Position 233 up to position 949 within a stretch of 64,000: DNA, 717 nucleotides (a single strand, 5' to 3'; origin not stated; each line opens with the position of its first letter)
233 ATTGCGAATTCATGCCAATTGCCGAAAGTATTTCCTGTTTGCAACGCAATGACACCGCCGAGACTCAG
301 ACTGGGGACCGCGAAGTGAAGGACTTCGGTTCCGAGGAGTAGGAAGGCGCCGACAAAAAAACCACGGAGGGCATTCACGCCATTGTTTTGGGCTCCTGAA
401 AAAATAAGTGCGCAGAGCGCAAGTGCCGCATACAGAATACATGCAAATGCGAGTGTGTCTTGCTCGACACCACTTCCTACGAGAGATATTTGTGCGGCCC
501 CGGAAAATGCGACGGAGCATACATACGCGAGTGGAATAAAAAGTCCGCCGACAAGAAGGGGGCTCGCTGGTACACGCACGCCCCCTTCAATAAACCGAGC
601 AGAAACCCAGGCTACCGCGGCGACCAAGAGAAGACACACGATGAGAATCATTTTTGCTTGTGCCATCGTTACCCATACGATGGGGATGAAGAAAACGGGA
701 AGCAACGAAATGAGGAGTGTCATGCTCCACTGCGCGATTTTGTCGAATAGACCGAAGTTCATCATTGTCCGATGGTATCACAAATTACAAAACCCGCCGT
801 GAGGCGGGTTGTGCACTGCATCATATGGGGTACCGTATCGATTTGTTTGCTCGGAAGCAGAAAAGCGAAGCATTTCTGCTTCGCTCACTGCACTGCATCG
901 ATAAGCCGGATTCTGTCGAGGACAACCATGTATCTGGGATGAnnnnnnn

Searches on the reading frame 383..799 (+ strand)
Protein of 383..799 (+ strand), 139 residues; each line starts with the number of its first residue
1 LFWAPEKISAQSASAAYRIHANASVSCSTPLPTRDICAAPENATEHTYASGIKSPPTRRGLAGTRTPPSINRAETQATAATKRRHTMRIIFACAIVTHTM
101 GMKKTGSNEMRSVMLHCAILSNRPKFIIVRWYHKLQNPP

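Call 44: search_protein_families(library=pfam, alignment_id=A3, max_evalue=0.001)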
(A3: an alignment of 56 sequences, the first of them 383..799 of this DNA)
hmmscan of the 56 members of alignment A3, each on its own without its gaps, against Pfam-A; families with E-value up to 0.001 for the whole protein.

A. member 1, window:383-799:+ (139 aa): 0 families

B. families by the number of members that match (of 56 scanned): 73 families (the first 25 are shown)
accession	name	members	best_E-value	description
PF00702.32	Hydrolase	3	5.1e-34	haloacid dehalogenase-like hydrolase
PF13419.12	HAD_2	2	4.7e-21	Haloacid dehalogenase-like hydrolase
PF00730.31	HhH-GPD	2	2.6e-20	HhH-GPD superfamily base excision DNA repair protein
PF00403.32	HMA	2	7.8e-19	Heavy-metal-associated domain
PF12710.13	HAD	2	1.4e-15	haloacid dehalogenase-like hydrolase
PF08282.18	Hydrolase_3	2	7.7e-05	haloacid dehalogenase-like hydrolase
PF01933.23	CofD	1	5e-89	2-phospho-L-lactate transferase CofD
PF00118.29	Cpn60_TCP1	1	9.1e-69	TCP-1/cpn60 chaperonin family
PF00496.27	SBP_bac_5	1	4e-67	Bacterial extracellular solute-binding proteins, family 5 Middle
PF04011.17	LemA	1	1.5e-60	LemA family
PF02545.19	Maf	1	8.2e-59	Maf-like protein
PF00122.25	E1-E2_ATPase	1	7.3e-56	E1-E2 ATPase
PF01380.27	SIS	1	1.4e-54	SIS domain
PF02773.21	S-AdoMet_synt_C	1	2.4e-54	S-adenosylmethionine synthetase, C-terminal domain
PF01594.21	AI-2E_transport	1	3.3e-54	AI-2E family transporter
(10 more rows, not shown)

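Call 46: search_protein_families(library=pfam, proteins=[window:383-799:+], max_evalue=0.05)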
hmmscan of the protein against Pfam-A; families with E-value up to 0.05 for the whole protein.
window:383-799:+ (139 aa): 0 families
